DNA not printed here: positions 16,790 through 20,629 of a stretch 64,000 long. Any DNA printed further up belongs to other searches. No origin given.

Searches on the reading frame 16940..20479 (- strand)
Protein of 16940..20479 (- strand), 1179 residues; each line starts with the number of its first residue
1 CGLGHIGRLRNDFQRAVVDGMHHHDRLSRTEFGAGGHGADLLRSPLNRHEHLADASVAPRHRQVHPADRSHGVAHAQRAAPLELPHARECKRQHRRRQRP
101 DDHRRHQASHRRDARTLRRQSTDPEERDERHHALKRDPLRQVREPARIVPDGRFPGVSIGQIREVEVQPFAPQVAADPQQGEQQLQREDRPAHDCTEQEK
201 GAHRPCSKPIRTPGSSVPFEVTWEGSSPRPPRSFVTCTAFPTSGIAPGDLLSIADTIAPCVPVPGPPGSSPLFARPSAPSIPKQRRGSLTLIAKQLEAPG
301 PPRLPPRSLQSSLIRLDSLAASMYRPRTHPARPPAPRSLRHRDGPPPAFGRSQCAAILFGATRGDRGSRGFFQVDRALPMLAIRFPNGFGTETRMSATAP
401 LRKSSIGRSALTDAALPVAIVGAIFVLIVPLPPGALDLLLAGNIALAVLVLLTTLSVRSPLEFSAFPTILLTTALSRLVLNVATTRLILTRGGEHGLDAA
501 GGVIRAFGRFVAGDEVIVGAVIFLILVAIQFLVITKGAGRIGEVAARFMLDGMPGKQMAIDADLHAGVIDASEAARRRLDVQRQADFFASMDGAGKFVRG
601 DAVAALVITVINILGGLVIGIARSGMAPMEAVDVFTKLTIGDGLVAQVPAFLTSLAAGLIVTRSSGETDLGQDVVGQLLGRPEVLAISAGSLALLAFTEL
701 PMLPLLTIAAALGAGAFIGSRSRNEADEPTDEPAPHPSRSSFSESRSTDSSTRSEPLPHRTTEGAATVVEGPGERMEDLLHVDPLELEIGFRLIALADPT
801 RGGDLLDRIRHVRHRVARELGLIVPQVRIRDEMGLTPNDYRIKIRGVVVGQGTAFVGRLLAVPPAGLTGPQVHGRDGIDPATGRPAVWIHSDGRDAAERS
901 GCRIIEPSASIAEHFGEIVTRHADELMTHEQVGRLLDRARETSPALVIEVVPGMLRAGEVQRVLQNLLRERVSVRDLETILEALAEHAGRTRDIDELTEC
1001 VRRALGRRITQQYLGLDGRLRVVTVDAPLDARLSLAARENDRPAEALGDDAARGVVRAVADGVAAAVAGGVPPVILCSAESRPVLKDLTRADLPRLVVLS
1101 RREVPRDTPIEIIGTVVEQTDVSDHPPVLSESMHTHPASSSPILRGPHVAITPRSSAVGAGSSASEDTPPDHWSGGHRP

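Call 16: search_protein_families(library=pfam, proteins=[window:16940-20479:-], max_evalue=0.0001)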
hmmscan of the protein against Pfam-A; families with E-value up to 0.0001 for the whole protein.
window:16940-20479:- (1179 aa): 1 family
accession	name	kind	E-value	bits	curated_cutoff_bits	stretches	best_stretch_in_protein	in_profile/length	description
PF00771.25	FHIPEP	-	6.5e-230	765.5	29.1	1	424-1107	2-655/657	FHIPEP family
